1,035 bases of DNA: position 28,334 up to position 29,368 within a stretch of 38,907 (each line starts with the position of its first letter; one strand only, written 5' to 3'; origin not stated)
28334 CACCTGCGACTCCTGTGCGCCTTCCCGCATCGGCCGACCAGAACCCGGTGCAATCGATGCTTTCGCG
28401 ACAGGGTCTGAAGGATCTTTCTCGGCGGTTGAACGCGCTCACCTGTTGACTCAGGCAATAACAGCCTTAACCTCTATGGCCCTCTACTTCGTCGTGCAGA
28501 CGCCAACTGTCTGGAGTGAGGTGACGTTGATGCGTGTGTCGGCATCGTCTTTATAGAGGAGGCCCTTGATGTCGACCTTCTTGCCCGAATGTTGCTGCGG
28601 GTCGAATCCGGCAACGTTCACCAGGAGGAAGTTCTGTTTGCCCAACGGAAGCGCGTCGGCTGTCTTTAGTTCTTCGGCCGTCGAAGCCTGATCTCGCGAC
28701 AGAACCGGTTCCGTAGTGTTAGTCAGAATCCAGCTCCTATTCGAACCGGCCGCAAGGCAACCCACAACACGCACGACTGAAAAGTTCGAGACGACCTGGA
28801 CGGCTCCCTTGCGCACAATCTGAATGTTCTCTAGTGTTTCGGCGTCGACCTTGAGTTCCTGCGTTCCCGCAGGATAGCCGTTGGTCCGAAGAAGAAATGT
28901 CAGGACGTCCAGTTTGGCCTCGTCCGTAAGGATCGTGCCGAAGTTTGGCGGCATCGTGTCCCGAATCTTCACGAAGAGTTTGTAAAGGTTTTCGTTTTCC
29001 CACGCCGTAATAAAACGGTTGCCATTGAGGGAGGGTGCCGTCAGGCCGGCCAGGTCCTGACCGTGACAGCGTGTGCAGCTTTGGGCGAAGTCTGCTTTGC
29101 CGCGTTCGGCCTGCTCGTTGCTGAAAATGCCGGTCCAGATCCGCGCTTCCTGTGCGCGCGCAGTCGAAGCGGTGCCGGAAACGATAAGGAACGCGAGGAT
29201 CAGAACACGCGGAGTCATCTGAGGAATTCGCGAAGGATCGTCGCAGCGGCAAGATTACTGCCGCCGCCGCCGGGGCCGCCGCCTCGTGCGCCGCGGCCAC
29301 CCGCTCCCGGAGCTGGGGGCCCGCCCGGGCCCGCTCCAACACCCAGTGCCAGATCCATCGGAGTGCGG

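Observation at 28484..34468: Translationally coupled four-gene periplasmic haem/ankyrin operon built around the uncharacterised DUF1592-DUF1552 pair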

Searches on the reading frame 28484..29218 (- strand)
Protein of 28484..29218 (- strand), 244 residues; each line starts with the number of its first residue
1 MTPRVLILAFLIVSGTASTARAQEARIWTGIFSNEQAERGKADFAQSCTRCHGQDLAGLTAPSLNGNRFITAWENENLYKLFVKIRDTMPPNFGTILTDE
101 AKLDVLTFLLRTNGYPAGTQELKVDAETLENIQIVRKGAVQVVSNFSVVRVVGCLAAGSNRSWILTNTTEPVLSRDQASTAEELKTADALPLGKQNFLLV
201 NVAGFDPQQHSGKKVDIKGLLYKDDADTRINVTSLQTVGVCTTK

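Call 8: search_protein_families(library=pfam, proteins=[window:28484-29218:-], max_evalue=0.01)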
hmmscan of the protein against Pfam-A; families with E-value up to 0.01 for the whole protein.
window:28484-29218:- (244 aa): 2 families
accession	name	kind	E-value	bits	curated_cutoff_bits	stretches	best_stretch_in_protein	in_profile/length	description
PF13442.11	Cytochrome_CBB3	-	4.9e-10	40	27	1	36-109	2-68/68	Cytochrome C oxidase, cbb3-type, subunit III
PF00034.26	Cytochrom_C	-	0.00039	22.1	21.3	1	37-110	1-87/90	Cytochrome c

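Call 12: search_protein_families(library=ncbifam, proteins=[window:28484-29218:-], max_evalue=0.01)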
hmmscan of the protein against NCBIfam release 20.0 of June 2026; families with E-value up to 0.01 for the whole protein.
window:28484-29218:- (244 aa): 8 families
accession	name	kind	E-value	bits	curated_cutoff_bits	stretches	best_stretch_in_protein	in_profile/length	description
NF045773.1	cytochro_C550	exception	2.5e-07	30.6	125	1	7-93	19-103/118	cytochrome c550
NF045774.1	cytochro_C551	exception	5.9e-07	29.4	118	1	21-92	24-92/110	cytochrome c551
NF050122.1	bc1_QcrC_actin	exception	8e-07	28.6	200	1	5-66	9-71/253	cytochrome bc1 complex diheme cytochrome c subunit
TIGR03872.1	cytochrome_MoxG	equivalog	0.001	19.2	147.8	1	34-108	41-117/133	cytochrome c(L), periplasmic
NF011054.0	PRK14486.1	equivalog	0.0018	17.8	447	1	38-109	216-287/294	putative bifunctional cbb3-type cytochrome c oxidase subunit II/cytochrome c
TIGR03943.1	TIGR03943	equivalog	0.0018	17.7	88.8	1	140-227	58-147/221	TIGR03943 family putative permease subunit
TIGR04494.1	c550_PedF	equivalog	0.0035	17.2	122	1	37-109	51-127/133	cytochrome c-550 PedF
TIGR00782.1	ccoP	equivalog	0.0045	16.3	179.95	1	34-86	200-255/285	cytochrome-c oxidase, cbb3-type subunit III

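Call 13: find_homologous_proteins(query=window:28484-29218:-, max_evalue=0.001)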
Query window:28484-29218:- (244 aa): 1002 proteins with E <= 0.001 among 1944 candidates; the best 120 are listed.
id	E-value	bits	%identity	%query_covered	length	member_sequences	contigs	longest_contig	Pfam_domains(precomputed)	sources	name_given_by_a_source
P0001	1.8e-156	537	100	100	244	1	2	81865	PF13442.12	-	-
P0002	1.2e-150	518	96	100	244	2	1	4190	PF13442.12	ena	-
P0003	3.7e-138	477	88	99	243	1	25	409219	PF13442.12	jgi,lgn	jgi:quinoprotein glucose dehydrogenase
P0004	2.3e-134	465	85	100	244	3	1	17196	PF13442.12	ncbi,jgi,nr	ncbi:MAG TPA: c-type cytochrome [Terriglobia bacterium]|nr:c-type cytochrome [Terriglobia bacterium]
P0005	7.0e-129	447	82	100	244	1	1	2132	PF13442.12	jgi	jgi:mono/diheme cytochrome c family protein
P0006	4.2e-128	444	81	100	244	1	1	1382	PF13442.12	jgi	jgi:quinoprotein glucose dehydrogenase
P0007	5.7e-128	444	82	100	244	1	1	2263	PF13442.12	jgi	jgi:mono/diheme cytochrome c family protein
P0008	1.8e-127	442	82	100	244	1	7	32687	PF13442.12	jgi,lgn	jgi:quinoprotein glucose dehydrogenase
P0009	3.1e-126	438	82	94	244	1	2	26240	PF13442.12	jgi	jgi:S-disulfanyl-L-cysteine oxidoreductase SoxD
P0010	4.2e-126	437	80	100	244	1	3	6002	PF13442.12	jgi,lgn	jgi:quinoprotein glucose dehydrogenase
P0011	1.7e-123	429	82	93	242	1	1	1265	PF13442.12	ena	-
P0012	9.8e-123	426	79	100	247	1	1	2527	PF13442.12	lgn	-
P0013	2.9e-121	422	78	100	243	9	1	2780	PF13442.12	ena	-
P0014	4.5e-121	421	80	95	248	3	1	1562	PF13442.12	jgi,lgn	jgi:quinoprotein glucose dehydrogenase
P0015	8.4e-121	420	81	91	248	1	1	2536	PF13442.12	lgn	-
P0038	1.2e-109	384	70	98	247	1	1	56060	PF13442.12,PF00034.27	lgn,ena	-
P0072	4.0e-97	343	65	96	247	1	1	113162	PF13442.12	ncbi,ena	-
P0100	1.0e-93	332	49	86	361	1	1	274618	PF13442.12,PF00034.27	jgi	jgi:mono/diheme cytochrome c family protein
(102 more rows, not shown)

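Call 14: find_encoding_contigs(protein=window:28484-29218:-, flank=10000, max_places=6)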
Protein window:28484-29218:- (244 aa): 2 contigs read that carry it; 2 places shown.
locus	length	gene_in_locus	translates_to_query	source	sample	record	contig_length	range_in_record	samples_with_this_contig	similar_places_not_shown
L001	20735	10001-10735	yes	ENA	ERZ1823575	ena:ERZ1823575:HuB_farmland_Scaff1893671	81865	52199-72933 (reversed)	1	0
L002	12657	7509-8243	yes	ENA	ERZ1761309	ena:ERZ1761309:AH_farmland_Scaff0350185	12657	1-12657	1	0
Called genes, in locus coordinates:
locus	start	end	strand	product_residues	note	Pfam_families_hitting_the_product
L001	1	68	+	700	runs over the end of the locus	PF01590:GAF, PF13185:GAF_2, PF13492:GAF_3 (weak), PF01590:GAF, PF13185:GAF_2, PF00158:Sigma54_activat, PF14532:Sigma54_activ_2, PF25601:AAA_lid_14, +3 more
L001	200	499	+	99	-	-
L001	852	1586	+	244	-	PF02223:Thymidylate_kin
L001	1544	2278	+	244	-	PF02223:Thymidylate_kin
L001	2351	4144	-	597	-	PF07973:tRNA_SAD, PF00587:tRNA-synt_2b, PF03129:HGTP_anticodon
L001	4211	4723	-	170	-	PF02870:Methyltransf_1N, PF01035:DNA_binding_1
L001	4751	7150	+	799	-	PF13442:Cytochrome_CBB3 (weak), PF07626:PSD3, PF07637:PSD5, PF07631:PSD4, PF07627:PSCyt3, PF07624:PSD2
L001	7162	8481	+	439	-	PF07586:HXXSHH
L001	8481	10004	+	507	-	PF12796:Ank_2, PF13637:Ank_4, PF13637:Ank_4, PF12796:Ank_2, PF00023:Ank, PF12796:Ank_2, PF12796:Ank_2, PF13857:Ank_5, +6 more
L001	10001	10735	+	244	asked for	PF13442:Cytochrome_CBB3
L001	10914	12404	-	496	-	-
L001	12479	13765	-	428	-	PF07995:GSDH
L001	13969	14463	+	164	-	PF05198:IF3_N, PF00707:IF3_C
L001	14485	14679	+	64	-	PF01632:Ribosomal_L35p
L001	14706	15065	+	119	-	PF00453:Ribosomal_L20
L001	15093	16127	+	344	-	PF02912:Phe_tRNA-synt_N, PF01409:tRNA-synt_2d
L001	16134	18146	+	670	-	PF03483:B3_4, PF03484:B5, PF17759:tRNA_synthFbeta, PF03147:FDX-ACB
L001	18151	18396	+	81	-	PF06005:ZapB (weak)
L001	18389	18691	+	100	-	PF05164:ZapA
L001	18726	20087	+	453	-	PF01551:Peptidase_M23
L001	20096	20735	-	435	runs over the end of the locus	PF13620:CarboxypepD_reg (weak), PF13715:CarbopepD_reg_2 (faint), PF22904:NOMO1-like_2nd (faint), PF09430:EMC7_beta-sandw (faint), PF14686:fn3_3 (faint), PF13620:CarboxypepD_reg (weak)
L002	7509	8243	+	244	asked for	PF13442:Cytochrome_CBB3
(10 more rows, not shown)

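Call 15: find_encoding_contigs(protein=P0003, flank=8000, max_places=2)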
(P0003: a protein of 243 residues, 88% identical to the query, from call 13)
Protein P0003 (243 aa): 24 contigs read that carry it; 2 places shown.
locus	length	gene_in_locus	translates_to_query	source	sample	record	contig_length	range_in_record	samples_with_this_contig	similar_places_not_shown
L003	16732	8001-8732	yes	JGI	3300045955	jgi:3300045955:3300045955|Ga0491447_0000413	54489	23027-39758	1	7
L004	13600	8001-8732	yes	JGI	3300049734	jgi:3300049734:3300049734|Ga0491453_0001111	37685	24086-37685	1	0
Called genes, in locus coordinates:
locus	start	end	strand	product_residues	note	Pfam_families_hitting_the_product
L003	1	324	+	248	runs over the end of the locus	PF02223:Thymidylate_kin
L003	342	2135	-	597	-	PF07973:tRNA_SAD, PF00587:tRNA-synt_2b, PF03129:HGTP_anticodon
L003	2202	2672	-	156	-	PF02870:Methyltransf_1N, PF01035:DNA_binding_1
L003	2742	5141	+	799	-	PF07635:PSCyt1 (faint), PF13442:Cytochrome_CBB3 (faint), PF07626:PSD3, PF07637:PSD5, PF07631:PSD4, PF07627:PSCyt3, PF07624:PSD2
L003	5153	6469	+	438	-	PF07586:HXXSHH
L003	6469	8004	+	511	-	PF12796:Ank_2, PF00023:Ank, PF13637:Ank_4, PF12796:Ank_2, PF00023:Ank, PF12796:Ank_2, PF12796:Ank_2, PF13857:Ank_5, +11 more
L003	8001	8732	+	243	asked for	PF13442:Cytochrome_CBB3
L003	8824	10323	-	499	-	PF00753:Lactamase_B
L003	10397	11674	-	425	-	PF07995:GSDH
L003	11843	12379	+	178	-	PF05198:IF3_N, PF00707:IF3_C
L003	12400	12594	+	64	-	PF01632:Ribosomal_L35p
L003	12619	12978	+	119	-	PF00453:Ribosomal_L20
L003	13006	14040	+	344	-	PF02912:Phe_tRNA-synt_N, PF01409:tRNA-synt_2d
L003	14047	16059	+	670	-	PF03483:B3_4, PF03484:B5, PF17759:tRNA_synthFbeta, PF03147:FDX-ACB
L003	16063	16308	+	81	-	-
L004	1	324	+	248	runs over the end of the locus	PF02223:Thymidylate_kin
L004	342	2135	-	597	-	PF07973:tRNA_SAD, PF00587:tRNA-synt_2b, PF03129:HGTP_anticodon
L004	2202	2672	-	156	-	PF02870:Methyltransf_1N, PF01035:DNA_binding_1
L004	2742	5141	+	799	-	PF07635:PSCyt1 (faint), PF13442:Cytochrome_CBB3 (faint), PF07626:PSD3, PF07637:PSD5, PF07631:PSD4, PF07627:PSCyt3, PF07624:PSD2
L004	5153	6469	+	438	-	PF07586:HXXSHH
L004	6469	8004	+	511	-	PF12796:Ank_2, PF00023:Ank, PF13637:Ank_4, PF12796:Ank_2, PF00023:Ank, PF12796:Ank_2, PF12796:Ank_2, PF13857:Ank_5, +11 more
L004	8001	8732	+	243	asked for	PF13442:Cytochrome_CBB3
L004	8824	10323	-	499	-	PF00753:Lactamase_B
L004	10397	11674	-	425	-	PF07995:GSDH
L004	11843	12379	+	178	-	PF05198:IF3_N, PF00707:IF3_C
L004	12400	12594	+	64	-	PF01632:Ribosomal_L35p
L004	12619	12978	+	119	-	PF00453:Ribosomal_L20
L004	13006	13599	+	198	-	?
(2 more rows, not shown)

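Call 16: find_encoding_contigs(protein=P0038, flank=8000, max_places=2)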
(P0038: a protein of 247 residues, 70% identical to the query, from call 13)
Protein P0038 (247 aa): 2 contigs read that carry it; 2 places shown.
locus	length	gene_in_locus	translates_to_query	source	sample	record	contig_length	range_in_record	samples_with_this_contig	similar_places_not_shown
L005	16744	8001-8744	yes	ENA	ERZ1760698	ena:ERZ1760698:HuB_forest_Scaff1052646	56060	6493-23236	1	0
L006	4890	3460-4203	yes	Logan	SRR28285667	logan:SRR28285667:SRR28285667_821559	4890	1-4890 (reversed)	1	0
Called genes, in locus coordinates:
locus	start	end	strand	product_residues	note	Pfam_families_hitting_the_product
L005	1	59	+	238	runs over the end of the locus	PF02223:Thymidylate_kin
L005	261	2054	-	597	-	PF07973:tRNA_SAD, PF00587:tRNA-synt_2b, PF03129:HGTP_anticodon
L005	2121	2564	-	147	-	PF02870:Methyltransf_1N, PF01035:DNA_binding_1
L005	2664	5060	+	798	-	PF07635:PSCyt1 (weak), PF13442:Cytochrome_CBB3 (weak), PF07626:PSD3, PF07637:PSD5, PF07631:PSD4, PF07627:PSCyt3, PF07624:PSD2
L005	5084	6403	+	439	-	PF07586:HXXSHH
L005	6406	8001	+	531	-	PF12796:Ank_2, PF00023:Ank, PF13637:Ank_4 (weak), PF12796:Ank_2, PF13637:Ank_4 (weak), PF12796:Ank_2, PF12796:Ank_2, PF12796:Ank_2, +7 more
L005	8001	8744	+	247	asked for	PF13442:Cytochrome_CBB3, PF00034:Cytochrom_C (weak)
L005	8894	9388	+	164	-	PF05198:IF3_N, PF00707:IF3_C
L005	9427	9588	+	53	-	-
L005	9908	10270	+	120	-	PF00453:Ribosomal_L20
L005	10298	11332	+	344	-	PF02912:Phe_tRNA-synt_N, PF01409:tRNA-synt_2d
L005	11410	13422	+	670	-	PF03483:B3_4, PF03484:B5, PF17759:tRNA_synthFbeta, PF03147:FDX-ACB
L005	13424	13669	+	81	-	-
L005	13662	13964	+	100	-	PF05164:ZapA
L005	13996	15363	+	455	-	PF01551:Peptidase_M23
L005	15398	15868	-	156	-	PF00877:NLPC_P60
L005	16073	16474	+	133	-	-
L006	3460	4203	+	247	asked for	PF13442:Cytochrome_CBB3, PF00034:Cytochrom_C (weak)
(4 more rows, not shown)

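Call 17: find_encoding_contigs(protein=P0072, flank=8000, max_places=2)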
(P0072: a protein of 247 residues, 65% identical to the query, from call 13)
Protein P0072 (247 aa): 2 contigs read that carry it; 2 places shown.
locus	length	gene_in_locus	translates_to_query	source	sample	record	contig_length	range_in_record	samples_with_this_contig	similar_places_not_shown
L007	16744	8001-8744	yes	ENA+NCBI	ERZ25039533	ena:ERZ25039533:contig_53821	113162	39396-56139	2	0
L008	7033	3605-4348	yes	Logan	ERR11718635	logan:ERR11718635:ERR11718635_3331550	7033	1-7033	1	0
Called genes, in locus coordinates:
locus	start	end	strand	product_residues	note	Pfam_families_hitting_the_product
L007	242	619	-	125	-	-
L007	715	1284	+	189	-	PF00583:Acetyltransf_1, PF13508:Acetyltransf_7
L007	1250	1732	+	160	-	-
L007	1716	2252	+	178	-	-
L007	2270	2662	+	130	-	PF08818:DUF1801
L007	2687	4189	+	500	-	PF13442:Cytochrome_CBB3 (weak), PF07626:PSD3, PF07637:PSD5, PF07631:PSD4 (weak)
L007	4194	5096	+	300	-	PF07631:PSD4, PF07627:PSCyt3, PF07624:PSD2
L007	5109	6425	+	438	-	PF07586:HXXSHH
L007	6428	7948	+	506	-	PF12796:Ank_2, PF13857:Ank_5 (weak), PF12796:Ank_2, PF00023:Ank (weak), PF13637:Ank_4 (weak), PF12796:Ank_2, PF12796:Ank_2, PF13857:Ank_5, +7 more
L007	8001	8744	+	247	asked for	PF13442:Cytochrome_CBB3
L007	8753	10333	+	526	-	PF01011:PQQ (weak), PF13360:PQQ_2, PF13570:Beta-prop_ACSF4, PF07774:EMC1_C (faint), PF01011:PQQ, PF13360:PQQ_2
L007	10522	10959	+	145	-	PF05198:IF3_N, PF00707:IF3_C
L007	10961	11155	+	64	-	PF01632:Ribosomal_L35p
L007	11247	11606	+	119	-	PF00453:Ribosomal_L20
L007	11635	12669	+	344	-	PF02912:Phe_tRNA-synt_N, PF01409:tRNA-synt_2d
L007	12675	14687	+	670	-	PF03483:B3_4, PF03484:B5, PF17759:tRNA_synthFbeta, PF03147:FDX-ACB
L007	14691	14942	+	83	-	-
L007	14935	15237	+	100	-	PF05164:ZapA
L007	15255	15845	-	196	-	PF16694:Cytochrome_P460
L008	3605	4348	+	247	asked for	PF13442:Cytochrome_CBB3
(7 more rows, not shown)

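Call 18: find_encoding_contigs(protein=P0100, flank=8000, max_places=2)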
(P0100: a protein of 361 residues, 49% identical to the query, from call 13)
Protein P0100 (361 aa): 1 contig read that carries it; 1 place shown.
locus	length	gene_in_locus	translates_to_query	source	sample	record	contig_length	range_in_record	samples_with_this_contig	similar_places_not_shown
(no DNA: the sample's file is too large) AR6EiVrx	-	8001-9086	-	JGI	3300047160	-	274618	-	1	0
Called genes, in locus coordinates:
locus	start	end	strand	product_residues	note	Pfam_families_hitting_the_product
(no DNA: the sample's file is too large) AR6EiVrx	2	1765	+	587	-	PF01011:PQQ, PF13360:PQQ_2, PF13570:Beta-prop_ACSF4 (faint), PF13360:PQQ_2, PF01011:PQQ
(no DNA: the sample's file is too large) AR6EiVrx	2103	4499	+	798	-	PF13442:Cytochrome_CBB3 (weak), PF07635:PSCyt1 (weak), PF07626:PSD3, PF07637:PSD5, PF07631:PSD4, PF07627:PSCyt3, PF07624:PSD2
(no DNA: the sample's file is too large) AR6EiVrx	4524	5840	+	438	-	PF07586:HXXSHH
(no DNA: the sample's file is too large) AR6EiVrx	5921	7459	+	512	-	PF12796:Ank_2, PF13637:Ank_4, PF12796:Ank_2, PF13637:Ank_4, PF12796:Ank_2, PF13637:Ank_4, PF12796:Ank_2, PF13637:Ank_4, +12 more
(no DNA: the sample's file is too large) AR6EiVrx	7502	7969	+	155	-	PF13442:Cytochrome_CBB3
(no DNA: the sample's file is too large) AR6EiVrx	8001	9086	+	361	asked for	PF13442:Cytochrome_CBB3, PF00034:Cytochrom_C (weak), PF13442:Cytochrome_CBB3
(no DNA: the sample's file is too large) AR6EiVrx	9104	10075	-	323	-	PF08240:ADH_N, PF16912:Glu_dehyd_C (weak), PF00107:ADH_zinc_N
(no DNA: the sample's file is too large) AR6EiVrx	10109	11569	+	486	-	-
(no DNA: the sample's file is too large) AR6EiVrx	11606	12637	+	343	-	-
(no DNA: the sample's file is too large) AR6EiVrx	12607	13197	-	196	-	PF03588:Leu_Phe_trans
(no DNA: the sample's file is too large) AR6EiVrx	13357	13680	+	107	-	PF02617:ClpS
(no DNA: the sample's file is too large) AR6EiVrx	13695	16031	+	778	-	PF02861:Clp_N, PF13191:AAA_16 (faint), PF00004:AAA, PF17871:AAA_lid_9, PF00004:AAA, PF07724:AAA_2, PF07728:AAA_5, PF10431:ClpB_D2-small, +4 more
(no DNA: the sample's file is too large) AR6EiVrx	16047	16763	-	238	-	PF08003:Methyltransf_9, PF13489:Methyltransf_23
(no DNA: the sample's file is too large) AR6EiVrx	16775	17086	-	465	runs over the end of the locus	PF00171:Aldedh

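Call 22: search_solved_structures(query=window:28484-29218:-, max_evalue=10)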
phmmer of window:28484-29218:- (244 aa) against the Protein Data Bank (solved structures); distinct sequences matched with E-value up to 10: 36.
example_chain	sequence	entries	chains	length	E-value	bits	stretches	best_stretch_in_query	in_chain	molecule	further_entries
6xkx_p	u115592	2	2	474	7.9e-05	26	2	36-64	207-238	Cbb3-type cytochrome c oxidase subunit CcoP,Cytochrome c-type cyt cy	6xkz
6xkw_p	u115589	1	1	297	0.00073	22.8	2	39-118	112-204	Cbb3-type cytochrome c oxidase subunit CcoP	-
8smr_G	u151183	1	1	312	0.0011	22.2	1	38-111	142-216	Cbb3-type cytochrome c oxidase subunit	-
3mk7_C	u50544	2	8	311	0.0071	19.6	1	38-66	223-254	Cytochrome c oxidase, cbb3-type, subunit P | Cbb3-type cytochrome c oxidase subunit CcoP1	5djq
8snh_G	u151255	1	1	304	0.013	18.7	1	38-108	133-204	Cbb3-type cytochrome c oxidase subunit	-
7e1v_O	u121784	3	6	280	0.031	17.5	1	6-114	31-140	Cytochrome bc1 complex cytochrome c subunit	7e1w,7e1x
8hcr_C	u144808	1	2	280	0.031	17.5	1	6-114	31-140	Cytochrome bc1 complex cytochrome c subunit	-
6hwh_M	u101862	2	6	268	0.049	16.8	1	5-114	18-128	Cytochrome bc1 complex cytochrome c subunit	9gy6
7q21_C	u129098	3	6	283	0.055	16.7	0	28-117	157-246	Cytochrome bc1 complex cytochrome c subunit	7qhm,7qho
8ovc_O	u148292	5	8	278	0.055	16.7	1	5-114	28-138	Cytochrome bc1 complex cytochrome c subunit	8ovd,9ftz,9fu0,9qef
6adq_C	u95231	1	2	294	0.066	16.4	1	5-114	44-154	Cytochrome bc1 complex cytochrome c subunit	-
7c90_A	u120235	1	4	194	0.077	16.2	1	34-104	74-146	Cytochrome c, mono-and diheme variant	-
9wcx_U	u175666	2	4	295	0.17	15.1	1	5-76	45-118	Cytochrome bc1 complex cytochrome c subunit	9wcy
1b7v_A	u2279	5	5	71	0.18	15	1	42-66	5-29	PROTEIN (CYTOCHROME C-553) | CYTOCHROME C-553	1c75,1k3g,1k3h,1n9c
2c8s_A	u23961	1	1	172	0.18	15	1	38-76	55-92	CYTOCHROME C-L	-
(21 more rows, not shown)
